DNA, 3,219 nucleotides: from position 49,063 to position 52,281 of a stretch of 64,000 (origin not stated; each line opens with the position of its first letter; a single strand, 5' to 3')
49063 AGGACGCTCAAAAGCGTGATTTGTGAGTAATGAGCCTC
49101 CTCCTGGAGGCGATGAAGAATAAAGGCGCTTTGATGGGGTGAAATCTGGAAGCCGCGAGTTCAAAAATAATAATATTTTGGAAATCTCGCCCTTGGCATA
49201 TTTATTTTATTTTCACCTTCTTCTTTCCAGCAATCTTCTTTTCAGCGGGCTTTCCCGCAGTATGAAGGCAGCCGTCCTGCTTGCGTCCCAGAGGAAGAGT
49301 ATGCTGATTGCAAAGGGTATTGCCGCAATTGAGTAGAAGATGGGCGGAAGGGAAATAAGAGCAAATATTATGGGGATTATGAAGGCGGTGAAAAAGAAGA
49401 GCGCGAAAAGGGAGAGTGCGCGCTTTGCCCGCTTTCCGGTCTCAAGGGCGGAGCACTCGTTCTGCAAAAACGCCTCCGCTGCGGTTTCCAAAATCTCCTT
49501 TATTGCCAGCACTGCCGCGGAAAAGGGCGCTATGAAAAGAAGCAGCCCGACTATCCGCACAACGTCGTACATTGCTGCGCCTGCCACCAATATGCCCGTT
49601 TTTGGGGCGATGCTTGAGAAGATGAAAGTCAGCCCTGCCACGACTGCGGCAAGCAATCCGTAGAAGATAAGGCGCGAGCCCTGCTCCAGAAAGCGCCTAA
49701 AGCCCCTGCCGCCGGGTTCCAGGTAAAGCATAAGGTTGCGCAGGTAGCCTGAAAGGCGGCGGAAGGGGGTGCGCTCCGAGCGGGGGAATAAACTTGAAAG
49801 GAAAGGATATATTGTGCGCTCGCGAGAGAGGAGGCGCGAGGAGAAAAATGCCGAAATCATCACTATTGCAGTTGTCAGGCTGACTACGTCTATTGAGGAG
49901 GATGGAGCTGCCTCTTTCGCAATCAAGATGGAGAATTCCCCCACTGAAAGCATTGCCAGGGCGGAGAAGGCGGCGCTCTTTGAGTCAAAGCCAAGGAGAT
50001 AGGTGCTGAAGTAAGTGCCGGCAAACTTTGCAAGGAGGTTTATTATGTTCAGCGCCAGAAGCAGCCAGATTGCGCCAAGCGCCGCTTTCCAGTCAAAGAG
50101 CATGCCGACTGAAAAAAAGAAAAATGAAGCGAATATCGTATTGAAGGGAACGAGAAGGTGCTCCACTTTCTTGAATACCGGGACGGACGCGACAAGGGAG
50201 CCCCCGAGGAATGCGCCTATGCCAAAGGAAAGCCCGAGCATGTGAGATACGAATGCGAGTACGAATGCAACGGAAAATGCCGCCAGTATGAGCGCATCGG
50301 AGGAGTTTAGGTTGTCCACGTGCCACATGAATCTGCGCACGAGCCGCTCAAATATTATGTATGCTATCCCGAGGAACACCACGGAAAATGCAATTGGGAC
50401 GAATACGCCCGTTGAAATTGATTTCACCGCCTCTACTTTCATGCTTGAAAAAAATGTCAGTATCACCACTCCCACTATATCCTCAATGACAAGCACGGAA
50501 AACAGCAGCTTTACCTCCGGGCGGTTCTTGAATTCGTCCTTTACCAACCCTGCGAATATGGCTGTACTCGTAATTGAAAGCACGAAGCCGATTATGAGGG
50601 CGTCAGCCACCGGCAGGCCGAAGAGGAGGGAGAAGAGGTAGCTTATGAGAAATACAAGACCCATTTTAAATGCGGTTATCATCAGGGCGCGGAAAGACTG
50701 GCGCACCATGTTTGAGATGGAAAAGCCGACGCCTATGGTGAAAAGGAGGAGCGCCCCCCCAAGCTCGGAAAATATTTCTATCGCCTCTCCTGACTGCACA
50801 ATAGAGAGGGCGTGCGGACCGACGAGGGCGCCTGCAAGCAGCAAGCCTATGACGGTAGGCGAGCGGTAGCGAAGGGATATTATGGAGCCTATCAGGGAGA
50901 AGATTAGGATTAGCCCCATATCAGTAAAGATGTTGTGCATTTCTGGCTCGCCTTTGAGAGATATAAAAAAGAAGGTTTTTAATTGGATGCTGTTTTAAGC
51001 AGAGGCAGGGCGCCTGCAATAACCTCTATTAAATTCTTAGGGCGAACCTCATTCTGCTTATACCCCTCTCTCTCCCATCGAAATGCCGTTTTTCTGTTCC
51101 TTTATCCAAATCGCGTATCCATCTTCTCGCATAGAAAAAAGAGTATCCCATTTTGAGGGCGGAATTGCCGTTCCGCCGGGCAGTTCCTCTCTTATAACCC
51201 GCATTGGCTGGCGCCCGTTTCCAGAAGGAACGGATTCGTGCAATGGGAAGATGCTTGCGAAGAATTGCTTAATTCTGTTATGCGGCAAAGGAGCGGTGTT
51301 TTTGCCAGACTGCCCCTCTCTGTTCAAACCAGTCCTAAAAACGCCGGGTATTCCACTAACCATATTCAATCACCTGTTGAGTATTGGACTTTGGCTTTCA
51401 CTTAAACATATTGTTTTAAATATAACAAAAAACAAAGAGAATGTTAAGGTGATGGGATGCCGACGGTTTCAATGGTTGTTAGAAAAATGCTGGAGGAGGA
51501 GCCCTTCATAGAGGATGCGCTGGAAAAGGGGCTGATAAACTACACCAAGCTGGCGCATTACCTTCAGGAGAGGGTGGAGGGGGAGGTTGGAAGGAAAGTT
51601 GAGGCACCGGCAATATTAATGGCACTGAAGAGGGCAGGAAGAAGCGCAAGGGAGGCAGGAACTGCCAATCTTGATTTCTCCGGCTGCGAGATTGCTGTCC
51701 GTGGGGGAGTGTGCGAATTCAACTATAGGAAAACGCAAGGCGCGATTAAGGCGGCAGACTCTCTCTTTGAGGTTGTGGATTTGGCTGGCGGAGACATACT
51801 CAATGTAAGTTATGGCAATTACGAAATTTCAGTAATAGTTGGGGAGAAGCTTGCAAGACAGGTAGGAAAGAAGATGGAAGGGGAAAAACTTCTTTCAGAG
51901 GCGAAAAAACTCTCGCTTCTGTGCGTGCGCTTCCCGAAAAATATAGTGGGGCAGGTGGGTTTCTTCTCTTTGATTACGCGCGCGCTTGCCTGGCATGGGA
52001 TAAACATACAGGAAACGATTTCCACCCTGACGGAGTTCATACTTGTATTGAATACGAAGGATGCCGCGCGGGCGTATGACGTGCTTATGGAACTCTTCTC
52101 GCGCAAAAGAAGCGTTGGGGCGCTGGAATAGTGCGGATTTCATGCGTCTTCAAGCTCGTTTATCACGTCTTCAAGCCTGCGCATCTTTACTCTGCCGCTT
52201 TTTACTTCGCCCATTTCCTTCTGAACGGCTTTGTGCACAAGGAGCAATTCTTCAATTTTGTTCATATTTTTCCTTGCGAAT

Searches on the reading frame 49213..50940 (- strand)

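Call 51: search_protein_families(library=pfam, proteins=[window:49213-50940:-])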
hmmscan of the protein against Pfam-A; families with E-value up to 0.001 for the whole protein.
window:49213-50940:- (575 aa): 1 family
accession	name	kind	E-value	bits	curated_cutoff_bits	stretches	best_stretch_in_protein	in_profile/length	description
PF00999.27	Na_H_Exchanger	-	5.5e-42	144.4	26.2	1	14-365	3-363/375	Sodium/hydrogen exchanger, transmembrane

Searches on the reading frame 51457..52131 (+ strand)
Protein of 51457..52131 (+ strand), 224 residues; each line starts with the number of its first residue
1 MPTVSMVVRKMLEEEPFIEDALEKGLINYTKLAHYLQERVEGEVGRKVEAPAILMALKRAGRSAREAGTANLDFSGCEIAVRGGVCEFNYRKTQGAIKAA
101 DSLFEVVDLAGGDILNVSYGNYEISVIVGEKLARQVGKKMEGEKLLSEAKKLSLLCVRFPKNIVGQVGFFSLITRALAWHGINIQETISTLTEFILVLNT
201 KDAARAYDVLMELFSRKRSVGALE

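Call 17: search_protein_families(library=pfam, proteins=[window:51457-52131:+])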
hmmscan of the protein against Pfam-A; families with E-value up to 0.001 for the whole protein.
window:51457-52131:+ (224 aa): 2 families
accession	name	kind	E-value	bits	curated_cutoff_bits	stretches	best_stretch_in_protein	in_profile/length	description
PF22468.2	ACT_9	-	2.8e-05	24.2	27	0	162-214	7-61/61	ACT domain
PF24367.1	DUF7523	-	4.9e-05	24.1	27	1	8-67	6-57/158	Family of unknown function (DUF7523)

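Call 34: find_homologous_proteins(query=window:51457-52131:+, max_evalue=1e-20)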
Query window:51457-52131:+ (224 aa): 4 proteins with E <= 1e-20 among 651 candidates.
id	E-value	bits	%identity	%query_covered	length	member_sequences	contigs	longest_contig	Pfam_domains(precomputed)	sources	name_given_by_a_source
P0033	2.2e-138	477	100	100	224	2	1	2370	PF22468.3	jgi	-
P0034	2.3e-94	333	68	100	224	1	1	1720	-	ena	-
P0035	1.1e-92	328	65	100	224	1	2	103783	-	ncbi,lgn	-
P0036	9.2e-88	312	65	100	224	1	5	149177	-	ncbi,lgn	ncbi:MAG: hypothetical protein QXW70_00020 [Candidatus Anstonellales archaeon]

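Call 35: find_encoding_contigs(protein=P0035, flank=6000, max_places=2)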
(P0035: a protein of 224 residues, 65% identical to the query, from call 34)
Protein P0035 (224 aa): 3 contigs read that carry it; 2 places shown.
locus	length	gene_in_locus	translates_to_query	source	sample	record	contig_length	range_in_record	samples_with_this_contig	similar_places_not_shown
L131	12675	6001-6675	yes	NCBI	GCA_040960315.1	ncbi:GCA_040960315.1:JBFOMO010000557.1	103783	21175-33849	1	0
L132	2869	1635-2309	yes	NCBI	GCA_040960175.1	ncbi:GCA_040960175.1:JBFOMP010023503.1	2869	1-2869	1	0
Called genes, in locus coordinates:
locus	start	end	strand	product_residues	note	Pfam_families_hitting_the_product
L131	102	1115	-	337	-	PF00180:Iso_dh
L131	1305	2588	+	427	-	PF13173:AAA_14, PF13635:DUF4143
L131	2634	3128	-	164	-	PF00694:Aconitase_C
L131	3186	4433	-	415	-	PF00330:Aconitase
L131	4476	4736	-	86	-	PF01037:AsnC_trans_reg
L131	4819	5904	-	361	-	PF00682:HMGL-like, PF22617:HCS_D2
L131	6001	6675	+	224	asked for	-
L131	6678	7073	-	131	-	-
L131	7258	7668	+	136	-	-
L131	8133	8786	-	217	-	-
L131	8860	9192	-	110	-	-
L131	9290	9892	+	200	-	-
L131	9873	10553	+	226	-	-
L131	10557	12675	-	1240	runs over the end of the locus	PF03104:DNA_pol_B_exo1, PF00136:DNA_pol_B, PF14890:Intein_splicing, PF00136:DNA_pol_B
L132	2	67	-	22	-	?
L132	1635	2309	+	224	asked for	-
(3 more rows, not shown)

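Call 36: find_encoding_contigs(protein=P0036, flank=6000, max_places=3)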
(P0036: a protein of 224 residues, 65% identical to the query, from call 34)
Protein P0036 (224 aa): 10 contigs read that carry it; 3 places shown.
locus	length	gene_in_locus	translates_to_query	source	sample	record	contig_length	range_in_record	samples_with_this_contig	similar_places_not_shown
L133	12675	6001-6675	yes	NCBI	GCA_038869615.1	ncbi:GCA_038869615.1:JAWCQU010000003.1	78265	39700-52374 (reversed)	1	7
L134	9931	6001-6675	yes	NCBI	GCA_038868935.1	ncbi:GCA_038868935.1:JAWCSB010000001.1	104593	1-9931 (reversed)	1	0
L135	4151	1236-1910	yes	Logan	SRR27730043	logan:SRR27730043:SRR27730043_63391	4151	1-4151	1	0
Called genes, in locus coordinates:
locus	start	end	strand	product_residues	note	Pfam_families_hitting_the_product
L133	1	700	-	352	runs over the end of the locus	PF01118:Semialdhyde_dh, PF22698:Semialdhyde_dhC_1, PF02774:Semialdhyde_dhC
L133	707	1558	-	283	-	PF22626:LysX_preATP_grasp, PF02655:ATP-grasp_3 (weak), PF08443:RimK, PF02955:GSH-S_ATP (weak)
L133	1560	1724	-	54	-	PF21344:Zn_ribbon_LysW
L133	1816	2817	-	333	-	PF00180:Iso_dh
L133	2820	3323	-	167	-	PF00694:Aconitase_C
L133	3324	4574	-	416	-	PF00330:Aconitase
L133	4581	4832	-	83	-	PF01037:AsnC_trans_reg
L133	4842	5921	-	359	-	PF00682:HMGL-like, PF22617:HCS_D2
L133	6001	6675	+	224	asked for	-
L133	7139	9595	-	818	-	PF03104:DNA_pol_B_exo1, PF13482:RNase_H_2 (weak), PF10108:DNA_pol_B_exo2 (weak), PF00136:DNA_pol_B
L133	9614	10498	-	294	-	-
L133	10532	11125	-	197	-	-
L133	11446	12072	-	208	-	PF01940:DUF92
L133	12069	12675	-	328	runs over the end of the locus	PF01137:RTC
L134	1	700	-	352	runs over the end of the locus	PF01118:Semialdhyde_dh, PF22698:Semialdhyde_dhC_1, PF02774:Semialdhyde_dhC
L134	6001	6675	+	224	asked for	-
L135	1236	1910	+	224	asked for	-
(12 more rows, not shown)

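Call 37: find_encoding_contigs(protein=P0033, flank=6000, max_places=3)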
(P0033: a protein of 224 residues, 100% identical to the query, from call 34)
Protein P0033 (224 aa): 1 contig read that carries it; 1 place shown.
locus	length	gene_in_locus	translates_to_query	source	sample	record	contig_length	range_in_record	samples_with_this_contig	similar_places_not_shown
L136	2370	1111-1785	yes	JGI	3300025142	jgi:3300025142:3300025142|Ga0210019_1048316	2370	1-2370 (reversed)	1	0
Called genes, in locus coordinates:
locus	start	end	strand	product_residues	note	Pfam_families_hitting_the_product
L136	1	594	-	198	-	PF00999:Na_H_Exchanger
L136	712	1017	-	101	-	-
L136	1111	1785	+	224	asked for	PF22468:ACT_9 (faint)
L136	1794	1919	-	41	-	-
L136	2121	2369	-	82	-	?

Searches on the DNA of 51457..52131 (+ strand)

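Call 38: search_rna_families(sources=[L131, L133], threshold=evalue, max_evalue=0.01, show_alignments=3)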
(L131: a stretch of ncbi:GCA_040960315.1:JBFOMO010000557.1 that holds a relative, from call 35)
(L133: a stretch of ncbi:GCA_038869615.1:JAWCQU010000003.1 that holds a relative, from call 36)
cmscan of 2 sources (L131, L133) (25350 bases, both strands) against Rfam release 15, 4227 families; matches with E-value up to 0.01: 3.
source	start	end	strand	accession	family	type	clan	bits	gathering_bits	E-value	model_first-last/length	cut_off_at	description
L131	7711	8119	+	RF00373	RNaseP_arch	Gene; ribozyme;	CL00002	77.1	84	5.7e-20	1-288/288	no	Archaeal RNase P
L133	6830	7118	+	RF00373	RNaseP_arch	Gene; ribozyme;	CL00002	72.8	84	1.3e-18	1-288/288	no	Archaeal RNase P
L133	6722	6793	+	RF00005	tRNA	Gene; tRNA;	CL00001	64.8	29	3.4e-12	1-71/71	no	tRNA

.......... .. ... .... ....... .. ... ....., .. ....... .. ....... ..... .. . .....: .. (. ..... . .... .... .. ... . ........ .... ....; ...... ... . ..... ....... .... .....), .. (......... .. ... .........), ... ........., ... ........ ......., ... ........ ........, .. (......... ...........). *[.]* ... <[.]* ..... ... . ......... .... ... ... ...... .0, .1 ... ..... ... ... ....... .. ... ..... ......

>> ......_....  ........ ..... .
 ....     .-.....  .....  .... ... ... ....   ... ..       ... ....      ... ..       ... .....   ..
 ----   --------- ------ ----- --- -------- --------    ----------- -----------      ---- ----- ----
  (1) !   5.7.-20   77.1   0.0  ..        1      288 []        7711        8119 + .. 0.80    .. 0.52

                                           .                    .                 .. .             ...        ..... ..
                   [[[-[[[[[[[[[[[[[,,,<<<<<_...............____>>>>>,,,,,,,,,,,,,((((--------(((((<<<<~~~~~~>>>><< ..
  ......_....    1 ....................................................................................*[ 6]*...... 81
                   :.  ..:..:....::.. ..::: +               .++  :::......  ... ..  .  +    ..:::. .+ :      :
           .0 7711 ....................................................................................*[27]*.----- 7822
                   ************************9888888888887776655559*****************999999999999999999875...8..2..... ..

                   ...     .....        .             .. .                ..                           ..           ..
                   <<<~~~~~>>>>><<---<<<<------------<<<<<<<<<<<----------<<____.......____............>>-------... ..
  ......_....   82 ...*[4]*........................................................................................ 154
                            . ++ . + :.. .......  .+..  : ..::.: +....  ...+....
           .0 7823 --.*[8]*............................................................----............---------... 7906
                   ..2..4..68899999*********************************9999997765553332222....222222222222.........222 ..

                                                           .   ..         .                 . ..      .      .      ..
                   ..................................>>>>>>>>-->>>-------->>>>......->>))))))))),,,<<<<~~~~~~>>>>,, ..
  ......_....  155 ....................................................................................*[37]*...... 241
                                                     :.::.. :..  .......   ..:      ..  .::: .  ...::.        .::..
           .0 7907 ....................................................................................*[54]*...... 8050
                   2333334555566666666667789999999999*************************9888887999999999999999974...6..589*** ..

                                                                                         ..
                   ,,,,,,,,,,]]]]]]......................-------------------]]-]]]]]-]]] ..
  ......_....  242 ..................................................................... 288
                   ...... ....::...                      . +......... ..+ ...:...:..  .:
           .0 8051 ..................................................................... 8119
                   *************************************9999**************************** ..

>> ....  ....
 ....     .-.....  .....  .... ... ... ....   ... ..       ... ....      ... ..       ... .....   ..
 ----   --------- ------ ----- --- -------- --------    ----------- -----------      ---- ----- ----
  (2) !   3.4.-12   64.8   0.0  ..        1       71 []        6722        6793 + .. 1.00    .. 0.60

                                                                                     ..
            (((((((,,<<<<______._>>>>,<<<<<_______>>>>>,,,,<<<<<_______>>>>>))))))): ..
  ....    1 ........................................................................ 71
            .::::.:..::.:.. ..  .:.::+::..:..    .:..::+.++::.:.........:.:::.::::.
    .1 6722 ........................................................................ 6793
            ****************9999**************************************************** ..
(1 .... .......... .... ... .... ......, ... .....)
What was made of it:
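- On Archaeal RNase P RNA (RF00373), host gene: The orthologues score 72.8 and 77.1 bits, also below 84 (call 38).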
